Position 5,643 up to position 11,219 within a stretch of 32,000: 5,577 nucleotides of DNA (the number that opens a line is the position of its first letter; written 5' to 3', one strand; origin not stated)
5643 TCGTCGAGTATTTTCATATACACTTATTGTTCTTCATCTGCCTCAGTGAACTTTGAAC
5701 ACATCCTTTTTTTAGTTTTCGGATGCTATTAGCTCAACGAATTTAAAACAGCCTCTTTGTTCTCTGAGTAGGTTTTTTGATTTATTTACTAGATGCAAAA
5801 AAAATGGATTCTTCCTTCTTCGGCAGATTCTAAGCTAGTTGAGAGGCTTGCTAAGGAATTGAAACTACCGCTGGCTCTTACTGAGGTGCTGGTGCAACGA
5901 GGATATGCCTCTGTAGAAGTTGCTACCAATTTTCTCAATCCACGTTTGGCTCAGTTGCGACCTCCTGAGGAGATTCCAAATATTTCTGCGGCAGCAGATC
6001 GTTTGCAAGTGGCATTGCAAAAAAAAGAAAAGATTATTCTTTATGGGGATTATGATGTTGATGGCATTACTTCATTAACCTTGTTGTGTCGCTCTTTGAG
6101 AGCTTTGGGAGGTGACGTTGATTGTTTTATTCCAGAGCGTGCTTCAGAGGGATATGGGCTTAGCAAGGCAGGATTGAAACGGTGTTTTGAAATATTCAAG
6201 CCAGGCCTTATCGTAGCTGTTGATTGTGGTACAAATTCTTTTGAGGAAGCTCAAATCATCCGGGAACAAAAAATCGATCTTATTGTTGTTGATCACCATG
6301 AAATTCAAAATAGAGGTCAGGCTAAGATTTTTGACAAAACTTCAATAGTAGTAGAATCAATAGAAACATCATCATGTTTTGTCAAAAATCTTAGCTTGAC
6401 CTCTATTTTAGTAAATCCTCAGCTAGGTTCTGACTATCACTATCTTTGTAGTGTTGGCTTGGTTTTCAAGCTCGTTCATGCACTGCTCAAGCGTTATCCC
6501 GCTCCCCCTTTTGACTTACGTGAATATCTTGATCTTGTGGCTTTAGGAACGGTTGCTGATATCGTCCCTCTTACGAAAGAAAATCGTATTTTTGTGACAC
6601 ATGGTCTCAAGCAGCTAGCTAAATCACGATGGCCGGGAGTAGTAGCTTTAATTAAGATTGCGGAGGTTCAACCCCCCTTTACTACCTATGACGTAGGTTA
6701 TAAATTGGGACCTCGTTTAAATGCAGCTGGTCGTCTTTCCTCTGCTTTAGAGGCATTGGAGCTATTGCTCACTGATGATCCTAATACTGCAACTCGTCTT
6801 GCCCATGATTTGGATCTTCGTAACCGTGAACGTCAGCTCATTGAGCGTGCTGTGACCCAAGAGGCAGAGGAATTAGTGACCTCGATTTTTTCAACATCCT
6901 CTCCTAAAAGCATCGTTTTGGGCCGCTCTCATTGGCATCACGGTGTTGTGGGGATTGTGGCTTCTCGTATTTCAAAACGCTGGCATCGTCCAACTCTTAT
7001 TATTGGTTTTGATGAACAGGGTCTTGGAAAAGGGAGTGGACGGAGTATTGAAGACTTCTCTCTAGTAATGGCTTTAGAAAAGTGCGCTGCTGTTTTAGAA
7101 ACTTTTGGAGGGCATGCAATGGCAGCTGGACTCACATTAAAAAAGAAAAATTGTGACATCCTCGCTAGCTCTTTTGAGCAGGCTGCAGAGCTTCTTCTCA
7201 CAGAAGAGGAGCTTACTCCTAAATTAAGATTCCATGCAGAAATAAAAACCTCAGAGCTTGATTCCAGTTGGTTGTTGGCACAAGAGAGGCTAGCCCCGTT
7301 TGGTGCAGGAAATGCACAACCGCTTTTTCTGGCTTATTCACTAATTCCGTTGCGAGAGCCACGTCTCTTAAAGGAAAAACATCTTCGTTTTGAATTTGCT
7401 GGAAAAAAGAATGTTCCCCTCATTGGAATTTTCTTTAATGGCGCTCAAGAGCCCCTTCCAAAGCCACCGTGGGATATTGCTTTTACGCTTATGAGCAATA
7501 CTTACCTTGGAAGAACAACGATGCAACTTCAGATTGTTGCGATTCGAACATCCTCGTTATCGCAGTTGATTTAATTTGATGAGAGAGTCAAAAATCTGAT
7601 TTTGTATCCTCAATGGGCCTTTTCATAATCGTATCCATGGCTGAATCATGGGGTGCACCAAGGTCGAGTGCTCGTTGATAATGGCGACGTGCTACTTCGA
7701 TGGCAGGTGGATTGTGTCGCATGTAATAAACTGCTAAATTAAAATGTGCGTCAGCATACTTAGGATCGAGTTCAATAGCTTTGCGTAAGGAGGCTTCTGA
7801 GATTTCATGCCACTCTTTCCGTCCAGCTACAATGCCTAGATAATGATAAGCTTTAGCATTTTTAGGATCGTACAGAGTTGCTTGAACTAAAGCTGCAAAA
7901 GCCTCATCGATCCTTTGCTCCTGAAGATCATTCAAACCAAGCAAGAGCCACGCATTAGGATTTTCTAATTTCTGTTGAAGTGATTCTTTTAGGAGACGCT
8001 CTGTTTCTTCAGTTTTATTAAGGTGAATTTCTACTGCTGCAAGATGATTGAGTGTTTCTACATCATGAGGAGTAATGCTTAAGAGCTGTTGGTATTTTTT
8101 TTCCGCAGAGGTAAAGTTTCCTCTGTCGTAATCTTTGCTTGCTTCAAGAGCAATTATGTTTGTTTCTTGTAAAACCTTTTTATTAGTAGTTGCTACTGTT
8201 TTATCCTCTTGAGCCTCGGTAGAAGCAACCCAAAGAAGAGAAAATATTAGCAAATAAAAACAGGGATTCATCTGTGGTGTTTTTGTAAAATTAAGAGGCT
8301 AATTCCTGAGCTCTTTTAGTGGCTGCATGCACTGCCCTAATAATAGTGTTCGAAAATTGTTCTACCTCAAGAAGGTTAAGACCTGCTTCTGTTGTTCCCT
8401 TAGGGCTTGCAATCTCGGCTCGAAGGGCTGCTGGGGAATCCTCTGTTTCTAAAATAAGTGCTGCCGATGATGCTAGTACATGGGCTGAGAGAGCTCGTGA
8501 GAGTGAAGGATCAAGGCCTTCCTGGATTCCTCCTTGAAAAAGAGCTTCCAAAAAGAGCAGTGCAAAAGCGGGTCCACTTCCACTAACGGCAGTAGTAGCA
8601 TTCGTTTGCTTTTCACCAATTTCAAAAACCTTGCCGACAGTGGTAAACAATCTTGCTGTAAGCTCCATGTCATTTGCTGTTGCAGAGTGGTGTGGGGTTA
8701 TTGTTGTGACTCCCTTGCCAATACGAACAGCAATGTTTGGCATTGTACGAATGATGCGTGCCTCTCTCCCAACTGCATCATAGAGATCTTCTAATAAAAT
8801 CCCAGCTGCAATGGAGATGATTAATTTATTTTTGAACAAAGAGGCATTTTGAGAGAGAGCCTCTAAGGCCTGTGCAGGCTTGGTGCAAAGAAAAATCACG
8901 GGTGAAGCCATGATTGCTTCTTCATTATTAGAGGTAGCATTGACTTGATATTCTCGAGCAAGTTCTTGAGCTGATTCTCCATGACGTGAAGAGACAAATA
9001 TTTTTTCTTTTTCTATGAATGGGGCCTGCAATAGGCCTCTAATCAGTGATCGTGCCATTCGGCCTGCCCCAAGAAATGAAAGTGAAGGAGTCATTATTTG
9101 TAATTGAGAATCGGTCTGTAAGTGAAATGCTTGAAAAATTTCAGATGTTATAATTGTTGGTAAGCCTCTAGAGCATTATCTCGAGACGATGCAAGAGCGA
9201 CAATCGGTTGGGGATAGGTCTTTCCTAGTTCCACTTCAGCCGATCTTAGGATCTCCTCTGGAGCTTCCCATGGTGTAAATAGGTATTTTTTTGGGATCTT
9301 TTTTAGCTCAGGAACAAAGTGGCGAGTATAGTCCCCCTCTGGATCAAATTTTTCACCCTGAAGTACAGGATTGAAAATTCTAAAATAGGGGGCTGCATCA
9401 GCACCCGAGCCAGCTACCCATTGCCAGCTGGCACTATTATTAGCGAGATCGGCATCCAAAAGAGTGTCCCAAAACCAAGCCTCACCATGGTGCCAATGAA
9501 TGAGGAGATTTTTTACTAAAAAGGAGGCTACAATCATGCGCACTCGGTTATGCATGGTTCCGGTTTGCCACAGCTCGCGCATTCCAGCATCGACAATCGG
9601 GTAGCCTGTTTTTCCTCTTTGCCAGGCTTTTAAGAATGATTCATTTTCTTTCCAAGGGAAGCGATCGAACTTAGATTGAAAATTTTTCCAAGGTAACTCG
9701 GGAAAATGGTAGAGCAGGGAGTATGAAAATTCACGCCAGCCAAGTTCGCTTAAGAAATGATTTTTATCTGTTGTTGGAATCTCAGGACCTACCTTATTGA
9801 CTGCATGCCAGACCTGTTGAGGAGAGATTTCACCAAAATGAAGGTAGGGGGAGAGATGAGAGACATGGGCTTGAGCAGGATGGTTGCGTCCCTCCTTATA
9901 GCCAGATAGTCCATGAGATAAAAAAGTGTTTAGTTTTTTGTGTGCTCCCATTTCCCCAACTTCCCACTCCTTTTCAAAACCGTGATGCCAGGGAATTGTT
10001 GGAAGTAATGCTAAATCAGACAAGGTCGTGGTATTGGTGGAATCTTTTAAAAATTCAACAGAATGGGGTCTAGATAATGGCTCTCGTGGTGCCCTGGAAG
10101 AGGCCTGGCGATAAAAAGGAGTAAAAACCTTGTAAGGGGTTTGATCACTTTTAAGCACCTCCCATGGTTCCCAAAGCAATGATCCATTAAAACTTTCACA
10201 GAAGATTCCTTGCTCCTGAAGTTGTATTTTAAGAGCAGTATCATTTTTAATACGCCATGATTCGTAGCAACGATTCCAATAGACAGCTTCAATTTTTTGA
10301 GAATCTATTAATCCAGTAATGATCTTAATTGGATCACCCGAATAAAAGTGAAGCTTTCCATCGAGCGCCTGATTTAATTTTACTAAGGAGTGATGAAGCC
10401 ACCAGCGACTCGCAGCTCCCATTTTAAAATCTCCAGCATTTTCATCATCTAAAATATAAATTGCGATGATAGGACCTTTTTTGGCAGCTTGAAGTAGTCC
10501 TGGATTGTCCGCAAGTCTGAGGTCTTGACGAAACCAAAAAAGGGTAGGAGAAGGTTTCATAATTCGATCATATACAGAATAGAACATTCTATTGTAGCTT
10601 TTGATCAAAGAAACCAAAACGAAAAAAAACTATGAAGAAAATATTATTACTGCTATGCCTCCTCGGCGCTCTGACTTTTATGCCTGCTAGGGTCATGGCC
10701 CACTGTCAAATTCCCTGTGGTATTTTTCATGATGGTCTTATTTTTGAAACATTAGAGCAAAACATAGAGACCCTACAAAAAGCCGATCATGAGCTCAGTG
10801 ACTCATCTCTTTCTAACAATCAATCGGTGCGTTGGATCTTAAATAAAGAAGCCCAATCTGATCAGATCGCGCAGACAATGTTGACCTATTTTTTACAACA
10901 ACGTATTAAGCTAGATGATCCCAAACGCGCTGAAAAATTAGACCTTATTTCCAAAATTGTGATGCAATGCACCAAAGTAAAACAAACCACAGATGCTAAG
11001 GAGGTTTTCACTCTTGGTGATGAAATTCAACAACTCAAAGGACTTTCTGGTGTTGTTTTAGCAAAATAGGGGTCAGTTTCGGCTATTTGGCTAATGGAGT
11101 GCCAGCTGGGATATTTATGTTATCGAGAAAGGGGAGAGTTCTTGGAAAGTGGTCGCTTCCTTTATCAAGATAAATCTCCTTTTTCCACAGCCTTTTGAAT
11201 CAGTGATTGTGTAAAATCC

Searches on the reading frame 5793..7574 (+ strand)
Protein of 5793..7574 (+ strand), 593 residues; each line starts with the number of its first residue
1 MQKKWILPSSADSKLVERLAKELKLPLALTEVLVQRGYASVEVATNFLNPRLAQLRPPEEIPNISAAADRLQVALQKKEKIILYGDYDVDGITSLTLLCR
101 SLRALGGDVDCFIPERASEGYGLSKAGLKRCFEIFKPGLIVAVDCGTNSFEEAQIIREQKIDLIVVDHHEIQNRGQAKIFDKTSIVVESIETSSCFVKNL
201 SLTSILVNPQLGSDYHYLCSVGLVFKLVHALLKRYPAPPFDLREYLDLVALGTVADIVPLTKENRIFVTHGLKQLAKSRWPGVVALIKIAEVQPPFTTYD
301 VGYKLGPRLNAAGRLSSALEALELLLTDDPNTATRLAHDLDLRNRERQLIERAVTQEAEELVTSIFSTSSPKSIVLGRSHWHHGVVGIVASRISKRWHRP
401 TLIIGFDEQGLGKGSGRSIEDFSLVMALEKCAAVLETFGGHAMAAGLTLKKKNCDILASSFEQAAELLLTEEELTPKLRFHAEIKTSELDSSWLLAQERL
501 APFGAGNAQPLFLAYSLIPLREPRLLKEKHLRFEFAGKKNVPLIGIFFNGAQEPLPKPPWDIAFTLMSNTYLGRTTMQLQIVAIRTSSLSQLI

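Call 36: search_protein_families(library=pfam, proteins=[window:5793-7574:+], max_evalue=0.0001)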
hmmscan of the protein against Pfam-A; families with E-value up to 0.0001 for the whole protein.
window:5793-7574:+ (593 aa): 3 families
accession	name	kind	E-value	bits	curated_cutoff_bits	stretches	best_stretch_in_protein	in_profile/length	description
PF01368.27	DHH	-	9.3e-20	71.6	28.1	1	80-253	1-125/125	DHH family, N-terminal domain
PF17768.7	RecJ_OB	-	1.3e-16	61.1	27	1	482-582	3-106/107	RecJ OB domain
PF02272.25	DHHA1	-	5.3e-12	46.5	25.9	1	378-463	10-98/102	DHHA1 domain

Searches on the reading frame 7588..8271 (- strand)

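Call 36: search_protein_families(library=pfam, proteins=[window:7588-8271:-], max_evalue=0.0001)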
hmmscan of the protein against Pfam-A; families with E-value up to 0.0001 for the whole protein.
window:7588-8271:- (227 aa): 11 families
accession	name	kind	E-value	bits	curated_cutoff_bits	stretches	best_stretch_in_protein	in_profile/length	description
PF13414.12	TPR_11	-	2.8e-19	69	26.8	1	161-184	16-39/42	TPR repeat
PF13431.12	TPR_17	-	2e-14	53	24.4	1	163-184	3-24/34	Tetratricopeptide repeat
PF07719.23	TPR_2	-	1.7e-13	50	27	0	139-172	1-34/34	Tetratricopeptide repeat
PF14559.12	TPR_19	-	6.3e-12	46.1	25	1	49-111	3-65/68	Tetratricopeptide repeat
PF23914.1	TPR_CcmH_CycH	-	6.9e-11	42.7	42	0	88-127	104-143/158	Cytochrome c-type biogenesis protein H TPR domain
PF13432.12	TPR_16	-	3.6e-09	37.3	32.7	0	156-206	14-62/65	Tetratricopeptide repeat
PF13428.12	TPR_14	-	1.7e-07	31.7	23.5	0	73-112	3-42/44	Tetratricopeptide repeat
PF13181.12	TPR_8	-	3.8e-07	30.2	25.7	0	139-172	1-34/34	Tetratricopeptide repeat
PF25063.1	ARM_TT21_C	-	5.4e-07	30.1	35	1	25-195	14-188/209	Tetratricopeptide repeat protein 21 C-terminal ARM domain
PF04733.20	Coatomer_E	-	3.1e-06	27.3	21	0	60-107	190-237/290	Coatomer epsilon subunit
PF00515.34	TPR_1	-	7.9e-05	22.8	27.8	0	139-172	1-34/34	Tetratricopeptide repeat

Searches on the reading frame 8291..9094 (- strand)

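Call 36: search_protein_families(library=pfam, proteins=[window:8291-9094:-], max_evalue=0.0001)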
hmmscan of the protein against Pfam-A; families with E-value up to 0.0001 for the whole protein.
window:8291-9094:- (267 aa): 3 families
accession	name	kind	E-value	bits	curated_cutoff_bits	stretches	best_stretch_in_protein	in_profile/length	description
PF14748.11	P5CR_dimer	-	2.5e-31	108.5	25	1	161-265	1-105/105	Pyrroline-5-carboxylate reductase dimerisation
PF03807.23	F420_oxidored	-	9.9e-21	74.6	21.6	1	5-98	2-94/94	NADP oxidoreductase coenzyme F420-dependent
PF01488.26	Shikimate_DH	-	5.7e-05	23.7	24.3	0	7-82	17-94/138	Shikimate / quinate 5-dehydrogenase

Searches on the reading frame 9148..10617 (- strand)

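Call 36: search_protein_families(library=pfam, proteins=[window:9148-10617:-], max_evalue=0.0001)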
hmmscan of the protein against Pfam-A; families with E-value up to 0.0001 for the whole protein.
window:9148-10617:- (489 aa): 2 families
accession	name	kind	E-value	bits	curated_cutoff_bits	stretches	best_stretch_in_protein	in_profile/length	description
PF03441.19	FAD_binding_7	-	1.4e-89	299.3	27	1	288-488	1-203/203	FAD binding domain of DNA photolyase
PF00875.24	DNA_photolyase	-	4.9e-46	157.1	26.6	1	26-182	2-161/164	DNA photolyase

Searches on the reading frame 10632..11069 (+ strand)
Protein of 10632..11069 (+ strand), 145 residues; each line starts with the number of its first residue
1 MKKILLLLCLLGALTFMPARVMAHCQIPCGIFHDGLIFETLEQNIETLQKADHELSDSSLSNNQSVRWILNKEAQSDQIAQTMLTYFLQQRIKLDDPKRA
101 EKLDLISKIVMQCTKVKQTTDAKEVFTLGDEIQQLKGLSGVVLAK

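Call 36: search_protein_families(library=pfam, proteins=[window:10632-11069:+], max_evalue=0.0001)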
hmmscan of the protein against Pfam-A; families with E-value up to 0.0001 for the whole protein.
window:10632-11069:+ (145 aa): 1 family
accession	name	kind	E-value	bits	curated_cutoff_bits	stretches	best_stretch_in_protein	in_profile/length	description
PF09055.16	Sod_Ni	-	4.3e-20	73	25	1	20-136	2-120/127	Nickel-containing superoxide dismutase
